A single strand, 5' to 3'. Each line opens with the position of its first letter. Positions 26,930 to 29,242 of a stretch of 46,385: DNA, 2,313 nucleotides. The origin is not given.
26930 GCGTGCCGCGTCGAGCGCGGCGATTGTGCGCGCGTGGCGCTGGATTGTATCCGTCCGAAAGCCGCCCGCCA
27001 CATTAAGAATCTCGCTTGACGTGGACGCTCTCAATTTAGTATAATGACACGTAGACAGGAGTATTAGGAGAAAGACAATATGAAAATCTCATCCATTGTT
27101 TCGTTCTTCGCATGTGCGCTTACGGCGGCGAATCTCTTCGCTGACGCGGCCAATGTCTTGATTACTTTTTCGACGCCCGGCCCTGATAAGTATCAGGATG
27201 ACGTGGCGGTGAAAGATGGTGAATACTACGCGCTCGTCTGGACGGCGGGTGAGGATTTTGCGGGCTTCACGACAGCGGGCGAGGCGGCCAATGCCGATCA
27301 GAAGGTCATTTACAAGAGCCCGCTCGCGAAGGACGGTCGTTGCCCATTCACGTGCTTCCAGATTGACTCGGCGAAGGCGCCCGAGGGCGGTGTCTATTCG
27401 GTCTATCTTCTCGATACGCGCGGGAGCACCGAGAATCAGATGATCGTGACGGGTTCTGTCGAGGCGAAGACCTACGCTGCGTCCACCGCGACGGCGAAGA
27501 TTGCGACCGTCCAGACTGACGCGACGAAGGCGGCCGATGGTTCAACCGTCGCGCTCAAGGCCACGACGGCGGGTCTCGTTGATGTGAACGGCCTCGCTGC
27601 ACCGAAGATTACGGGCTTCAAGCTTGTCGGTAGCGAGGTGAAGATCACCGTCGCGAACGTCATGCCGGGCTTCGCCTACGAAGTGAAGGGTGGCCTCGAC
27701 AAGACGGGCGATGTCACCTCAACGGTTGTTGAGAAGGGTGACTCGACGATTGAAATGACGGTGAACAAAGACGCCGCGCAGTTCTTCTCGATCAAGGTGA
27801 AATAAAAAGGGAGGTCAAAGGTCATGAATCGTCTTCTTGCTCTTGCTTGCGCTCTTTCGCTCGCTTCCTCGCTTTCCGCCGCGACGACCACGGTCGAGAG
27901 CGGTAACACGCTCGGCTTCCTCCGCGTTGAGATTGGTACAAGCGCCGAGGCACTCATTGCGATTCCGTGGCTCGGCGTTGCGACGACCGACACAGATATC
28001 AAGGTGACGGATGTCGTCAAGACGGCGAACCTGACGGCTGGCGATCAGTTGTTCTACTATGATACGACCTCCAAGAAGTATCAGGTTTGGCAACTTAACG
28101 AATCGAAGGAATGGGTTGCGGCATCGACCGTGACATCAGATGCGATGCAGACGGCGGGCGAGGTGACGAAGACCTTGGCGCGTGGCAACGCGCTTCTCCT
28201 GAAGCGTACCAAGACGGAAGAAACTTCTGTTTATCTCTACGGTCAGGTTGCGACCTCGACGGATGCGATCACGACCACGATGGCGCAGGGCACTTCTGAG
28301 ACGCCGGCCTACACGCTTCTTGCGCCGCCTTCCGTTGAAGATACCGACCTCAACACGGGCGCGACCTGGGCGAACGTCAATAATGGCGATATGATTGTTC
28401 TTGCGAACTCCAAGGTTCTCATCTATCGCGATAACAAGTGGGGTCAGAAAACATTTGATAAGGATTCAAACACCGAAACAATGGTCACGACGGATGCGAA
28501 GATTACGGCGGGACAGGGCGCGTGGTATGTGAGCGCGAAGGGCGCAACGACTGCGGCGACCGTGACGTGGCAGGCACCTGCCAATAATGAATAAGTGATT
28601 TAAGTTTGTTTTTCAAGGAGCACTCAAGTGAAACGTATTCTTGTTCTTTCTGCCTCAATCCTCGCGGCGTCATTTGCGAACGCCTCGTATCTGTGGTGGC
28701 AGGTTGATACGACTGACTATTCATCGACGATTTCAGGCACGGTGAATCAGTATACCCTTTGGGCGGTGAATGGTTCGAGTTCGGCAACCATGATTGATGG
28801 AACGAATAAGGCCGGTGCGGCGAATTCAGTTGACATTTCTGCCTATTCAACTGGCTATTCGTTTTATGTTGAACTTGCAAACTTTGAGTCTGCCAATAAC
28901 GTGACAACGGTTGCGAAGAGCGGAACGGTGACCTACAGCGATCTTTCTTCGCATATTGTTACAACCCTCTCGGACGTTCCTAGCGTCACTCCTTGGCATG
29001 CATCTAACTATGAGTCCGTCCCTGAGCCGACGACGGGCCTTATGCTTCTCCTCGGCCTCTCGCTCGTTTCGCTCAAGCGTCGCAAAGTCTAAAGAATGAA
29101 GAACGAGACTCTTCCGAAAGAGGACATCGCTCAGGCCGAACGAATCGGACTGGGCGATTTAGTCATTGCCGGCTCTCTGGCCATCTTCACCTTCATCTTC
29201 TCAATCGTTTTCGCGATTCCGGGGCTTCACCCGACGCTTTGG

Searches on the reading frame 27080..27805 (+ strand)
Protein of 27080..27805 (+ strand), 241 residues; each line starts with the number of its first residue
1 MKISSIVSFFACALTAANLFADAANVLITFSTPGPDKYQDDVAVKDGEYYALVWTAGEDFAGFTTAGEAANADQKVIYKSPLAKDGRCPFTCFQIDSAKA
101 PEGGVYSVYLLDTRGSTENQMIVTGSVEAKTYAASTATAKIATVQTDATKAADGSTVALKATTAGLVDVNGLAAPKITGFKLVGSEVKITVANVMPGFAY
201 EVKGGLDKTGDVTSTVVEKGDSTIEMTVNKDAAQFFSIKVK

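Call 3: search_protein_families(library=pfam, proteins=[window:27080-27805:+], max_evalue=0.1)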
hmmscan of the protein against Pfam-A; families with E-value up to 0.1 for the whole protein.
window:27080-27805:+ (241 aa): 1 family
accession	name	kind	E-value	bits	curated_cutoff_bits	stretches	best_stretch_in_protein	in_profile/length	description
PF15520.11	Ntox10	-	0.024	15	26.8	1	129-212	27-110/193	Novel toxin 10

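Call 4: search_protein_families(library=ncbifam, proteins=[window:27080-27805:+], max_evalue=0.1)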
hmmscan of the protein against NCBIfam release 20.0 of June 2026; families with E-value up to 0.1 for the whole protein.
window:27080-27805:+ (241 aa): 0 families

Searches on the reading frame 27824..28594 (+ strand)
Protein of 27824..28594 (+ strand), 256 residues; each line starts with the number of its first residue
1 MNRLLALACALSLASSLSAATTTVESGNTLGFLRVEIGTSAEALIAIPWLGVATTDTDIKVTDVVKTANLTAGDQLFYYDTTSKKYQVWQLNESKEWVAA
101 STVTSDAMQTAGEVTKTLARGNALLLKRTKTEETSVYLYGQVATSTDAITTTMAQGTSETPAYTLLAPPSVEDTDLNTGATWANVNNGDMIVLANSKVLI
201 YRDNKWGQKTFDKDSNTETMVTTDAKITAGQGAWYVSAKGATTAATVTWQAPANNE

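Call 3: search_protein_families(library=pfam, proteins=[window:27824-28594:+], max_evalue=0.1)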
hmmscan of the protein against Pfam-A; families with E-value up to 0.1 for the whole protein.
window:27824-28594:+ (256 aa): 1 family
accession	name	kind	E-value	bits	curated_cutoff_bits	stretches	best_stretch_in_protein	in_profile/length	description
PF00544.25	Pectate_lyase_4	-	0.058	13.4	24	0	185-237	76-128/211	Pectate lyase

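Call 4: search_protein_families(library=ncbifam, proteins=[window:27824-28594:+], max_evalue=0.1)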
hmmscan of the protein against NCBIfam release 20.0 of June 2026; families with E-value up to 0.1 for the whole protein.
window:27824-28594:+ (256 aa): 1 family
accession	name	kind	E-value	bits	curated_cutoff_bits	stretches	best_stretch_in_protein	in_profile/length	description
TIGR02609.1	doc_partner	hypoth_equivalog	0.0029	17.9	55.9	1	63-119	17-73/74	putative addiction module antidote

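Call 22: find_homologous_proteins(query=window:27824-28594:+)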
Query window:27824-28594:+ (256 aa): 56 proteins with E <= 0.001 among 1936 candidates.
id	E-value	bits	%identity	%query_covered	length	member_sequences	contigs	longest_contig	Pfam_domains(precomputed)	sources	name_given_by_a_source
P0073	7.7e-145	498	95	100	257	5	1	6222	-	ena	-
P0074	8.7e-144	495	93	100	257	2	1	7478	-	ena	-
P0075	1.3e-125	435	83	91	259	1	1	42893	-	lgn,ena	-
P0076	4.4e-123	427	84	100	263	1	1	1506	-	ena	-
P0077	8.2e-121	420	81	95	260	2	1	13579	-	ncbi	-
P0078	3.1e-119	415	82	98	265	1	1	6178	-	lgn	-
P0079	3.6e-118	411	79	95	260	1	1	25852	-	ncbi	-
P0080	3.6e-116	405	77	100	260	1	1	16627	-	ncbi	-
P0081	1.4e-108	380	76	95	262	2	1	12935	-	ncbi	-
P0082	1.0e-106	374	74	100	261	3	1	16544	-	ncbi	-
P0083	3.0e-77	277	57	98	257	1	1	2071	-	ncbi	-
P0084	5.1e-75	270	56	97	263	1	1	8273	-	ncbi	-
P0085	5.1e-74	267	58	89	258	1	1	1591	-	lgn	-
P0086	3.8e-73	264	55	98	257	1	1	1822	-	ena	-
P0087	5.8e-72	260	56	97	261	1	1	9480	-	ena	-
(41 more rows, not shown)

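Call 34: predict_structure(alignment_id=A2)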
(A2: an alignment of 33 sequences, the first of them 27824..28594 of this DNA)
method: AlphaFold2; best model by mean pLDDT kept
length: 256 residues; sequences in the alignment: 33
mean_pLDDT: 83.7   pTM: 0.77
mean pLDDT of the five models: 83.7, 83.4, 79.1, 78.7, 77.8
residues with pLDDT >= 90: 161; 70-90: 58; 50-70: 9; < 50: 28
segments of 3 or more residues with pLDDT < 50: 1-26
pLDDT, mean of each block of 10 residues (from residue 1): 33 32 50 90 90 84 93 93 89 95 76 91 92 92 81 92 90 92 96 94 94 91 92 95 94 55
secondary structure, 60 per line:
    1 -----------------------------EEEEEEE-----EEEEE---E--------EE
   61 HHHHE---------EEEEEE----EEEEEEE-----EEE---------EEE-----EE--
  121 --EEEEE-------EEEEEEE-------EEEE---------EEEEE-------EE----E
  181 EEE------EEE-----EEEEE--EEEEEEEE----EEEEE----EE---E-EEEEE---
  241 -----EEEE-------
elements in order: E30-36 E42-46 H61-64 E75-80 E85-91 E97-99 E109-111 E123-127 E135-141 E149-152 E162-166 E180-183 E190-192 E198-202 E205-212 E217-221 E233-237 E246-249

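Call 37: fold_search(model_id=the predicted structure, library=pdb)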
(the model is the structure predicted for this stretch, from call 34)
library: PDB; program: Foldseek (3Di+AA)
matches with E <= 10: 686; with E <= 0.001: 0
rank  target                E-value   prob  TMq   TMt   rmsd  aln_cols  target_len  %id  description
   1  9lbn_L                5.4e-03  0.35  0.17  0.20  20.3       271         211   14  The composite cryo-EM structure of the head-to-tail connector and head-proximal tail components of bacteriophage phiXa (released 2025-05-07)
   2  8kcx_A                1.3e-02  0.30  0.18  0.09  16.6       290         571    8  Cryo-EM structure of human SIDT1 (released 2024-06-12)
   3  8kcw_A                2.4e-02  0.20  0.17  0.08  16.7       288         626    9  Cryo-EM structure of human SIDT1 bound to cholesterol (released 2024-06-12)
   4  8k1b_A                3.1e-02  0.16  0.17  0.17  20.3       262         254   11  SID1 transmembrane family member 1 (released 2024-07-10)
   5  4ut1                  3.1e-02  0.11  0.12  0.07  19.6       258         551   12  The structure of the flagellar hook junction protein FlgK from Burkholderia pseudomallei (released 2015-02-11)
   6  4han_A                4.8e-02  0.07  0.12  0.11  19.5       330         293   10  Crystal structure of Galectin 8 with NDP52 peptide (released 2013-03-20)
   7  4lr4_A                5.9e-02  0.10  0.14  0.12  21.9       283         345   11  Crystal structure of a putative secreted protein (EUBREC_3654) from Eubacterium rectale at 2.43 A resolution (released 2013-09-18)
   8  2df7_F                7.3e-02  0.14  0.22  0.16  17.0       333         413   10  Crystal structure of infectious bursal disease virus VP2 subviral particle (released 2006-06-27)
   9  7zzz_A                7.7e-02  0.09  0.14  0.14  19.6       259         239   12  Bacteriophage phiCjT23 capsid (released 2022-12-14)
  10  9n6a                  8.1e-02  0.08  0.14  0.11  20.4       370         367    8  GP23 C-termimal receptor binding domain from TM4 phage (released 2026-02-18)
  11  4xup_F                8.6e-02  0.06  0.11  0.09  25.3       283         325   11  Structure of the N-terminal CBM22-1-CBM22-2 tandem domain from Paenibacillus barcinonensis Xyn10C (released 2015-06-03)
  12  5d4d_N                9.5e-02  0.06  0.11  0.04  21.3       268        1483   10  Crystal structure of Thermus thermophilus product complex for transcription initiation with NAD and CTP (released 2016-07-06)
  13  4xup_D                1.0e-01  0.05  0.11  0.09  23.0       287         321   10  Structure of the N-terminal CBM22-1-CBM22-2 tandem domain from Paenibacillus barcinonensis Xyn10C (released 2015-06-03)
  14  4xup_A                1.1e-01  0.05  0.11  0.09  21.6       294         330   10  Structure of the N-terminal CBM22-1-CBM22-2 tandem domain from Paenibacillus barcinonensis Xyn10C (released 2015-06-03)
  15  8hif_Z1               1.2e-01  0.06  0.14  0.09  22.0       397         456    9  One asymmetric unit of Singapore grouper iridovirus capsid (released 2023-04-19)
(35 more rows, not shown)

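Call 71: fold_search(model_id=the predicted structure, library=viral)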
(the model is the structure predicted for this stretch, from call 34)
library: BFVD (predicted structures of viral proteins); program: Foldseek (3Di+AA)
matches with E <= 10: 999; with E <= 0.001: 0
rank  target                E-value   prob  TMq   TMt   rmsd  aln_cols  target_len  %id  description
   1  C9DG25                2.3e-03  0.66  0.20  0.21  18.1       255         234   11  Uncharacterized protein [Delftia phage PhiW-14]
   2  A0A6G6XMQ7            3.5e-03  0.33  0.15  0.09  28.8       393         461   11  (no name in the UniProt tables at hand)
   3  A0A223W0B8            6.5e-03  0.54  0.21  0.18  15.8       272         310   10  Uncharacterized protein [Agrobacterium phage Atu_ph07]
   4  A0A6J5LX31            8.1e-03  0.63  0.22  0.10  16.4       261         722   11  Uncharacterized protein [uncultured Caudovirales phage]
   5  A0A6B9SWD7            1.1e-02  0.18  0.15  0.12  21.3       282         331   10  (no name in the UniProt tables at hand)
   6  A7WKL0                1.9e-02  0.14  0.15  0.14  20.6       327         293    9  Uncharacterized protein [Betalipothrixvirus pozzuoliense]
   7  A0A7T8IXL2            2.1e-02  0.35  0.21  0.09  17.4       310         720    5  (no name in the UniProt tables at hand)
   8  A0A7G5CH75            2.5e-02  0.10  0.11  0.08  16.2       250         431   14  (no name in the UniProt tables at hand)
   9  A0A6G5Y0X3            3.0e-02  0.47  0.22  0.19  18.3       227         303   10  (no name in the UniProt tables at hand)
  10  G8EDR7                3.2e-02  0.14  0.17  0.15  20.9       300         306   10  (no name in the UniProt tables at hand)
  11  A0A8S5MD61            3.8e-02  0.12  0.14  0.08  21.2       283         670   11  Hydrolase [Siphoviridae sp. cttxG5]
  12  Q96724                3.8e-02  0.12  0.18  0.07  16.6       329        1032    9  Structural polyprotein [Drosophila x virus (isolate Chung/1996)]
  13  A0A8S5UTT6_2          4.0e-02  0.16  0.13  0.06  15.8       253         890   10  Uncharacterized protein [Myoviridae sp. ctYA416]
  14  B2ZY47                4.7e-02  0.44  0.16  0.25  15.9       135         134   13  Uncharacterized protein [Ralstonia phage phiRSL1]
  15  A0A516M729            4.7e-02  0.21  0.19  0.12  15.8       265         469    9  (no name in the UniProt tables at hand)
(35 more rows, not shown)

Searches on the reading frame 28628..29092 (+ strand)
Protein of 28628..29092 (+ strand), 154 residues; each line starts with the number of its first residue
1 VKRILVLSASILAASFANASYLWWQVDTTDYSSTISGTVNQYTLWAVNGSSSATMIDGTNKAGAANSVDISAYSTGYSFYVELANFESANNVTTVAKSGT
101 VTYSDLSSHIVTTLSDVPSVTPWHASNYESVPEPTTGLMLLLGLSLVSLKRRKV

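Call 3: search_protein_families(library=pfam, proteins=[window:28628-29092:+], max_evalue=0.1)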
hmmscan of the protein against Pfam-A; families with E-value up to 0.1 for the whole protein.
window:28628-29092:+ (154 aa): 1 family
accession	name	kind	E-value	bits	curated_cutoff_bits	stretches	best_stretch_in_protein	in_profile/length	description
PF07589.16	PEP-CTERM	-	2.2e-05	24.8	20.7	1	130-152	1-22/24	PEP-CTERM motif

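Call 4: search_protein_families(library=ncbifam, proteins=[window:28628-29092:+], max_evalue=0.1)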
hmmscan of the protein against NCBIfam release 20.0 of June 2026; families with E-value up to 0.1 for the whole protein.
window:28628-29092:+ (154 aa): 10 families
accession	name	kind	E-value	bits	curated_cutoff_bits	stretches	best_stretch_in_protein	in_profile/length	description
TIGR02595.1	PEP_CTERM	domain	6.3e-06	26.7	16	1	131-153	1-23/24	PEP-CTERM sorting domain-containing protein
NF038129.1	PEP_NF038129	equivalog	7e-06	26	65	1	68-153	110-193/194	NF038129 family PEP-CTERM protein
NF038119.1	PEP_CTERM_MHFG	equivalog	0.0016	18.8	100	1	107-153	212-258/260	MHFG family PEP-CTERM protein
NF038124.1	PEP_CTERM_TLD_A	exception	0.0024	17.5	100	1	66-153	164-233/235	PEP_CTERM-anchored TLD domain-containing protein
NF035944.1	PEPxxWA-CTERM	domain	0.0028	17.5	35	1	131-147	1-17/24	PEPxxWA-CTERM sorting domain-containing protein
NF033947.0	PEP-cistern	hypoth_equivalog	0.012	15.3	60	1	78-153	124-195/195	cistern family PEP-CTERM protein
NF038120.1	PEP_CTERM_QFxxD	subfamily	0.018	14.9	80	1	128-152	190-213/215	NF038120 family PEP-CTERM protein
NF041927.1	Xrt_dep_XDP1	equivalog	0.025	14.5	125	1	126-153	215-242/242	exosortase-dependent surface protein XDP1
NF038126.1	PEP_CTERM_FxDxF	subfamily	0.033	14.4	50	0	120-150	139-161/165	FxDxF family PEP-CTERM protein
NF038118.1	PEP_CTERM_CCXG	equivalog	0.077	12.6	90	1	128-153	173-198/199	CCXG family PEP-CTERM protein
